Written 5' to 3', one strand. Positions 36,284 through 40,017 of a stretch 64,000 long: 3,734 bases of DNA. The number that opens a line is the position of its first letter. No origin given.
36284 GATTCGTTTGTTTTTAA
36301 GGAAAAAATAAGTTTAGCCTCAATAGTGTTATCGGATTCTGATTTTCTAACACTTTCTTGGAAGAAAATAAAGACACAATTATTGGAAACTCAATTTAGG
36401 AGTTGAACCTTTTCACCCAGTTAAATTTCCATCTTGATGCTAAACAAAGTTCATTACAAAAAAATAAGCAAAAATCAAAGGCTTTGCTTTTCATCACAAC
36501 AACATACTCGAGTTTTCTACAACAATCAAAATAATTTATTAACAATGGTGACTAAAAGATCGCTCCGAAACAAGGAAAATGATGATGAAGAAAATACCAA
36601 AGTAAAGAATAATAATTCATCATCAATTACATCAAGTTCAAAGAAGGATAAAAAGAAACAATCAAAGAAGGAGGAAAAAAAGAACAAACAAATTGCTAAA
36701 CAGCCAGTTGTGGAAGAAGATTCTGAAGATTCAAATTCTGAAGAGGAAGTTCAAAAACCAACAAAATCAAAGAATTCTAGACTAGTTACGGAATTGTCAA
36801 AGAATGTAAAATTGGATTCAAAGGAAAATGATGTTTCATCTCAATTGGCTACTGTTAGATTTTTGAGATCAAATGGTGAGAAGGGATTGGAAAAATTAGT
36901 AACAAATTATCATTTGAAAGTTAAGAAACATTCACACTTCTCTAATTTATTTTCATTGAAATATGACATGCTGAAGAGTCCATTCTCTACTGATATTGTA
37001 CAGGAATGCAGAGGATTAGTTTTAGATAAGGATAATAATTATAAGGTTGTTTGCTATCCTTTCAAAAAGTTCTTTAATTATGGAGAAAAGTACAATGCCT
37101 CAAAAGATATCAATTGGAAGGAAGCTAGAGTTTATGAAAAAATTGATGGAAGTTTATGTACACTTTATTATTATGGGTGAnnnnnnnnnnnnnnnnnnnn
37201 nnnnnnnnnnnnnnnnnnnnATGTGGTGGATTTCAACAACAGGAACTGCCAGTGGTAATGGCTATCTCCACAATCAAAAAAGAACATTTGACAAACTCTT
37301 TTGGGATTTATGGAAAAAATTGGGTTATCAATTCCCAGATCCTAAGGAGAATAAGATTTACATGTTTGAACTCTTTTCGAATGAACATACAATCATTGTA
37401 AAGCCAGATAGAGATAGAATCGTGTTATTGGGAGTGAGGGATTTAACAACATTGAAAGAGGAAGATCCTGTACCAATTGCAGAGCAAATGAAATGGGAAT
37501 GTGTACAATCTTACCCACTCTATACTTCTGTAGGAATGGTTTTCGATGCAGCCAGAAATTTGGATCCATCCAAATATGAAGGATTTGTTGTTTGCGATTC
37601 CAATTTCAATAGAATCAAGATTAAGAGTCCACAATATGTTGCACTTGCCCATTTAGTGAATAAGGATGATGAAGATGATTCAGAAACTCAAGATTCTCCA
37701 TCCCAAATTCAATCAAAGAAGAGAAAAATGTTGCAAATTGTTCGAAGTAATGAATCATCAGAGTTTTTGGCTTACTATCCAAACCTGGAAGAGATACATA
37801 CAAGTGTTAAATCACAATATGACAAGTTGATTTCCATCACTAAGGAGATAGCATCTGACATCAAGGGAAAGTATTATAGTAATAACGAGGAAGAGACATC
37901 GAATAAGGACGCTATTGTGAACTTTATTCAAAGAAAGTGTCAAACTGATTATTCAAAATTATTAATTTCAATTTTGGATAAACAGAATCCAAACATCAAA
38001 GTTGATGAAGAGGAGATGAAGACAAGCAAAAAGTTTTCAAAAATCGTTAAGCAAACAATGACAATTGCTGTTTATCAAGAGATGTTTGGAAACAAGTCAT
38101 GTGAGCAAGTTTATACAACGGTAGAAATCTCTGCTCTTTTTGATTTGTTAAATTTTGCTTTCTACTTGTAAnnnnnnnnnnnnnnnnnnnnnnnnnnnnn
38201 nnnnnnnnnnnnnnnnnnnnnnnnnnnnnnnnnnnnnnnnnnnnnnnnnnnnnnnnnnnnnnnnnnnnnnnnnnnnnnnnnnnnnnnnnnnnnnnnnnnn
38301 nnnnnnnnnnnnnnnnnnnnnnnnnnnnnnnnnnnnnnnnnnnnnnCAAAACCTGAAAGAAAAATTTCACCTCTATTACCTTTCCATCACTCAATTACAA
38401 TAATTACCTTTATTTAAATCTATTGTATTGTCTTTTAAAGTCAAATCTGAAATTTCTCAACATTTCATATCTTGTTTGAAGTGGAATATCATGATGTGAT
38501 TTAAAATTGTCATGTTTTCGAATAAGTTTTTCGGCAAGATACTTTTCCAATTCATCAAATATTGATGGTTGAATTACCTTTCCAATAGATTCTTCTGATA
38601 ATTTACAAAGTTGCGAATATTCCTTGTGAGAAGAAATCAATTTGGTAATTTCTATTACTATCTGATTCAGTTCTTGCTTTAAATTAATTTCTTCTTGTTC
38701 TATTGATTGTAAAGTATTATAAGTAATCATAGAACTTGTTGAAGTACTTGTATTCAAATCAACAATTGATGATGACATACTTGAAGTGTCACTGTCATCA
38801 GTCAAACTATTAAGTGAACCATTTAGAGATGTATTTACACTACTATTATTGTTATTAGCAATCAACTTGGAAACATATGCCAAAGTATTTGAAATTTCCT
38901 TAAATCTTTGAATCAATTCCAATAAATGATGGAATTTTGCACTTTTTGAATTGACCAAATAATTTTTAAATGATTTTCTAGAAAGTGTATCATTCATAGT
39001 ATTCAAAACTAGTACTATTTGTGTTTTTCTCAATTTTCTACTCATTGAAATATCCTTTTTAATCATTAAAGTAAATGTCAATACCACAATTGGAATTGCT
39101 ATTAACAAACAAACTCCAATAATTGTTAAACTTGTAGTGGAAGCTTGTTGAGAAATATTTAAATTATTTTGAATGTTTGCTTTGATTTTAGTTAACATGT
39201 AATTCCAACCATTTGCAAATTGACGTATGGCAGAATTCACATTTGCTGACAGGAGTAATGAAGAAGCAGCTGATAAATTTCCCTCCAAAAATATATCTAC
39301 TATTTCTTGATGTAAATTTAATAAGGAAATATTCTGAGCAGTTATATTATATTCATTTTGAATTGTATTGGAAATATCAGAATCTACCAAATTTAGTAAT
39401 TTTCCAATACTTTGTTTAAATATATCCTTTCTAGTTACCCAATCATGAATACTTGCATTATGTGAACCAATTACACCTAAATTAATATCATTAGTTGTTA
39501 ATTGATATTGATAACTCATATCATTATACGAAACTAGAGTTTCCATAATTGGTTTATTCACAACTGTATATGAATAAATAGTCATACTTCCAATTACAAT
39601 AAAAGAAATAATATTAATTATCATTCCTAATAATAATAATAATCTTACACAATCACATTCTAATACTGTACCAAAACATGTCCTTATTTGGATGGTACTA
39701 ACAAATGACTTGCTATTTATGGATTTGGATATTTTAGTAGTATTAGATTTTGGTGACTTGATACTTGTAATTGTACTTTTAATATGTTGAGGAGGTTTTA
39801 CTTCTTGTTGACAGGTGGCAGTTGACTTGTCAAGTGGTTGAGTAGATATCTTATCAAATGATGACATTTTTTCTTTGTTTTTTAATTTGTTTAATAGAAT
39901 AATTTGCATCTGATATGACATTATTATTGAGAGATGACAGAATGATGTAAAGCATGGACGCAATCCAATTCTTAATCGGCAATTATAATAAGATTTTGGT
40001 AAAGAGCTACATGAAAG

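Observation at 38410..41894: Head-to-head pair of paralogous two-TM receptors with divergent RGS-like domains sharing a bidirectional promoter of about 330 bp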

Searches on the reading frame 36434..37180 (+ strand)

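Call 6: search_protein_families(library=pfam, proteins=[window:36434-37180:+], max_evalue=0.01)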
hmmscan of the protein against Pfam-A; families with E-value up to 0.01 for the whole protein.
window:36434-37180:+ (248 aa): 1 family
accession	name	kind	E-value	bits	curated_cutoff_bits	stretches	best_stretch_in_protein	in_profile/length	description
PF09511.15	RNA_lig_T4_1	-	1.2e-08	35.5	28.3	1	191-244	1-59/227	RNA ligase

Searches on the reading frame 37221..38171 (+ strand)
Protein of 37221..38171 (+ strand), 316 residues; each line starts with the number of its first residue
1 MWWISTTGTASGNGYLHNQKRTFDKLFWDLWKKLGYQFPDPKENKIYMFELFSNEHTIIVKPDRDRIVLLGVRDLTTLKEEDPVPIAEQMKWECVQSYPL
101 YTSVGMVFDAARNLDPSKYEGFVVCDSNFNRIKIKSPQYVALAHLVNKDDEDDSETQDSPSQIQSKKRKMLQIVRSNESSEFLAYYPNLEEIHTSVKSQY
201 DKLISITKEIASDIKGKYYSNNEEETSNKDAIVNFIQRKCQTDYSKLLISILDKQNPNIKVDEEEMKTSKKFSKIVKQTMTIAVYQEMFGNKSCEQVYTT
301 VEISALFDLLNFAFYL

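Call 4: search_protein_families(library=pfam, proteins=[window:37221-38171:+], max_evalue=1)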
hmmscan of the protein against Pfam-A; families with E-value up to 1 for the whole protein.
window:37221-38171:+ (316 aa): 1 family
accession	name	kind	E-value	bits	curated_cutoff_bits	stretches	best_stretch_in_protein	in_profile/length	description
PF09728.14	Taxilin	-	0.037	13.7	30.3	1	161-295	39-164/302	Myosin-like coiled-coil protein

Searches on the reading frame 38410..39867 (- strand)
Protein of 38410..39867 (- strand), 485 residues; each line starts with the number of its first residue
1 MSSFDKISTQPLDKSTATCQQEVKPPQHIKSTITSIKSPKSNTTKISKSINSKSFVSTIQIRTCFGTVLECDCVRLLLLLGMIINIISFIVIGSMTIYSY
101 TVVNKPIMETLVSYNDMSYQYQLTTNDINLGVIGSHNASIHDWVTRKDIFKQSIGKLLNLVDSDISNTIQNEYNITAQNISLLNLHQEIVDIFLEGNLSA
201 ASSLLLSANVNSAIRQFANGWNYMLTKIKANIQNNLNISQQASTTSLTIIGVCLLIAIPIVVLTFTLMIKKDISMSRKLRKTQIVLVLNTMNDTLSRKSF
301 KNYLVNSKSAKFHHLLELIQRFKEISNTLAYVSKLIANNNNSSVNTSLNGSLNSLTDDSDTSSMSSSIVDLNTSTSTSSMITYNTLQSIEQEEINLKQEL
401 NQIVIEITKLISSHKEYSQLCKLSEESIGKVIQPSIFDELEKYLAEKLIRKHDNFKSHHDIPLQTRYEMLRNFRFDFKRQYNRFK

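Call 4: search_protein_families(library=pfam, proteins=[window:38410-39867:-], max_evalue=1)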
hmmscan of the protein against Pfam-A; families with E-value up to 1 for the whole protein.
window:38410-39867:- (485 aa): 1 family
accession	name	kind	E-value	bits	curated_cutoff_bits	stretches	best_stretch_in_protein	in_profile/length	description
PF00902.23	TatC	-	0.93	9.7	25.1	1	219-288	120-188/208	Sec-independent protein translocase protein (TatC)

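Call 9: find_homologous_proteins(query=window:38410-39867:-, max_evalue=0.01)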
Query window:38410-39867:- (485 aa): 1 proteins with E <= 0.01 among 8000 candidates.
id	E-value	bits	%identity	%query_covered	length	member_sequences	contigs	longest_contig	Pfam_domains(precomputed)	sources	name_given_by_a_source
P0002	0.0e+0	1020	100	100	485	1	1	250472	-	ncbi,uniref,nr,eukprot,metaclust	ncbi:predicted protein [Naegleria gruberi]|uniref:Predicted protein n=1 Tax=Naegleria gruberi TaxID=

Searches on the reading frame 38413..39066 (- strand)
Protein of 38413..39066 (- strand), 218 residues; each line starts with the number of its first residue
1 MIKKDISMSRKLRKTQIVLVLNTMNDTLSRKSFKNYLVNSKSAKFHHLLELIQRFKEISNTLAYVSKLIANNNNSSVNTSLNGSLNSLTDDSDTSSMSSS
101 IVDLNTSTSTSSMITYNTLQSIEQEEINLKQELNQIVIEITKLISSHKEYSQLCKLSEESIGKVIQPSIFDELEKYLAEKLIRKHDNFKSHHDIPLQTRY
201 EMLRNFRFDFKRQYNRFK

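Call 80: search_protein_families(library=pfam, proteins=[window:38413-39066:-], max_evalue=10)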
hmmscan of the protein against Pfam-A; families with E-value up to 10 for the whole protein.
seq(218 aa): 1 family
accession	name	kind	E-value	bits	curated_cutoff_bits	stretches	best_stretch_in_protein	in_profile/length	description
PF14309.11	DUF4378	-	0.026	15.3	25.7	1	159-183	27-49/166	Domain of unknown function (DUF4378)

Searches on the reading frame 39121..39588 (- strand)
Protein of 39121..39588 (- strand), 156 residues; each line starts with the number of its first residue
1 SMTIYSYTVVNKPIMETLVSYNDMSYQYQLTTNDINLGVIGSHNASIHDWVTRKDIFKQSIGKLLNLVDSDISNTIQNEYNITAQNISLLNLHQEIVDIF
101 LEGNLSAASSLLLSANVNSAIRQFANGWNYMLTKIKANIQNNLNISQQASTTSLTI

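Call 84: search_protein_families(library=pfam, proteins=[window:39121-39588:-], max_evalue=10)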
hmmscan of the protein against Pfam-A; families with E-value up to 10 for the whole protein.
seq(156 aa): 0 families
